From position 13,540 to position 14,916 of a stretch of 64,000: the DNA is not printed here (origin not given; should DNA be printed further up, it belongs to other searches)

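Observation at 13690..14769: Intact gene fusing a SpoT/RelA-type HD (alarmone-hydrolase-like) domain to a MUG/TDG-like UDG-fold domain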

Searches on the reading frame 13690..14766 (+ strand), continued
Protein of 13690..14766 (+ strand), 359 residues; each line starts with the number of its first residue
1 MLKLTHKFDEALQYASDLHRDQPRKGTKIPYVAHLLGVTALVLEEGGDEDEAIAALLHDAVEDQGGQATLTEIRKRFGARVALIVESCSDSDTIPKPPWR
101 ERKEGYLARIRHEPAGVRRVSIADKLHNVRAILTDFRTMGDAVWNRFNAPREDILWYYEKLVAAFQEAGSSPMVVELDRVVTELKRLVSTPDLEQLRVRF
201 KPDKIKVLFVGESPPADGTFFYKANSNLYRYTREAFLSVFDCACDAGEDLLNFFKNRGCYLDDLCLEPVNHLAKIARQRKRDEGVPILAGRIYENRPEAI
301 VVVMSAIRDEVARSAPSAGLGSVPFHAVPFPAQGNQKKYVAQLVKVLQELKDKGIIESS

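Call 79: find_encoding_contigs(protein=P0024, flank=5000, max_places=2)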
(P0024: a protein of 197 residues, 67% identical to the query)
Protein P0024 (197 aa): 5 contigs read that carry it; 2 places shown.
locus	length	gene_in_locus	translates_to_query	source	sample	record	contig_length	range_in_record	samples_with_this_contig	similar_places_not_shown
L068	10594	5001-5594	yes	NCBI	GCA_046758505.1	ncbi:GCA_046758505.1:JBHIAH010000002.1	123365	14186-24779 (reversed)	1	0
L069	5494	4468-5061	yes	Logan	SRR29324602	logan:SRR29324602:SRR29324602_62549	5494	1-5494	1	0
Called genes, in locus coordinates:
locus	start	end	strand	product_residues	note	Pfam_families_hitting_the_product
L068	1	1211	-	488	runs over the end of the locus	PF00089:Trypsin, PF13365:Trypsin_2, PF00595:PDZ, PF13180:PDZ_2, PF17820:PDZ_6, PF00595:PDZ, PF13180:PDZ_2, PF17820:PDZ_6, +1 more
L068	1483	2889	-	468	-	PF00672:HAMP, PF00512:HisKA, PF02518:HATPase_c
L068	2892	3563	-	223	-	PF00072:Response_reg, PF00486:Trans_reg_C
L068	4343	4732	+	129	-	-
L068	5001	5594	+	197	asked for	PF13328:HD_4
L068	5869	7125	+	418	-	PF07690:MFS_1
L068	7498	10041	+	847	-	-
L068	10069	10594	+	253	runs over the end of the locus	-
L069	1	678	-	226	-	?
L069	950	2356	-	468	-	PF00672:HAMP, PF00512:HisKA, PF02518:HATPase_c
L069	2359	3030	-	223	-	PF00072:Response_reg, PF00486:Trans_reg_C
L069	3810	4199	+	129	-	-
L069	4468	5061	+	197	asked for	PF13328:HD_4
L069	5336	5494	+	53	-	?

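Call 83: predict_structure(alignment_id=A5)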
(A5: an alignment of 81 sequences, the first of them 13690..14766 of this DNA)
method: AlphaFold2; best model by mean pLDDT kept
length: 359 residues; sequences in the alignment: 81
mean_pLDDT: 94.8   pTM: 0.76
mean pLDDT of the five models: 94.8, 94.1, 93.9, 93.7, 93.6
residues with pLDDT >= 90: 314; 70-90: 41; 50-70: 4; < 50: 0
segments of 3 or more residues with pLDDT < 50: none
pLDDT, mean of each block of 10 residues (from residue 1): 93 98 92 98 98 98 92 98 95 83 96 98 98 91 93 97 98 98 92 84 97 87 94 96 87 97 95 96 98 98 98 97 97 97 98 92
secondary structure, 60 per line:
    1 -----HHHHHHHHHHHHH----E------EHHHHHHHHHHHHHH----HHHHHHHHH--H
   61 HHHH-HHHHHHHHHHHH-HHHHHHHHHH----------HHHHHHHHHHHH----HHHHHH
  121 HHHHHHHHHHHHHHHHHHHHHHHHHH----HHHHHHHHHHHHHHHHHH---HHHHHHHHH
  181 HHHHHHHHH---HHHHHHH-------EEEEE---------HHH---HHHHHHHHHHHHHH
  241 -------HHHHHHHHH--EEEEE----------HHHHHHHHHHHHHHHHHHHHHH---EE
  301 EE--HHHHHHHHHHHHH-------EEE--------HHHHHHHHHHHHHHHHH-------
elements in order: H6-18 H31-44 H49-57 H60-64 H66-77 H79-88 H99-110 H115-146 H151-168 H172-189 H193-199 E207-211 H227-240 H248-256 E259-263 H274-295 E299-302 H305-317 E325-327 H336-352

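Call 91: search_protein_families(library=pfam, proteins=[L065:7182-7736:+, P0022], max_evalue=0.1)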
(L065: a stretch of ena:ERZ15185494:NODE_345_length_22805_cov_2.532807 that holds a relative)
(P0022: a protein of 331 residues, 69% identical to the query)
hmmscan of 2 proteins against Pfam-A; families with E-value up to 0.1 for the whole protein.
L065:7182-7736:+ (185 aa): 2 families
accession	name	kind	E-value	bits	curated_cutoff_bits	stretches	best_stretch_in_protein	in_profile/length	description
PF13472.12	Lipase_GDSL_2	-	9.8e-06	26.6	32.9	1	42-171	49-176/178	GDSL-like Lipase/Acylhydrolase family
PF25182.1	NonGDSL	-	9.4e-05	22.3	80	1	35-138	73-176/220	Non-GDSL lipase-like family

P0022 (331 aa): 3 families
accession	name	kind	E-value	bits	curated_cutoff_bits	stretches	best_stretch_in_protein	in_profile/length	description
PF13328.12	HD_4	-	1.5e-26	93.5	27.2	1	18-146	1-141/156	HD domain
PF01966.28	HD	-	1.6e-05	25.6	22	1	38-135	1-115/116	HD domain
PF13424.12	TPR_12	-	0.037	14.6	30.1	0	6-63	10-68/77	Tetratricopeptide repeat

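Call 95: find_encoding_contigs(protein=P0383, flank=5000, max_places=3)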
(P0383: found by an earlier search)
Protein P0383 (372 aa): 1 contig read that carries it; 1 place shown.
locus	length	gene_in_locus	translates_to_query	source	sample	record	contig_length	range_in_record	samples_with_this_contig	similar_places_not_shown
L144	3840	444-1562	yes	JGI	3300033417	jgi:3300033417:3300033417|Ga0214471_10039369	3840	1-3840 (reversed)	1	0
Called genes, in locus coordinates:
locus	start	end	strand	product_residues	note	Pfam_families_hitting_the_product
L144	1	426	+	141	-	?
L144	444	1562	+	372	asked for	PF13328:HD_4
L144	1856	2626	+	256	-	PF20582:UPF0758_N, PF04002:RadC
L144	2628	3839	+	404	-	?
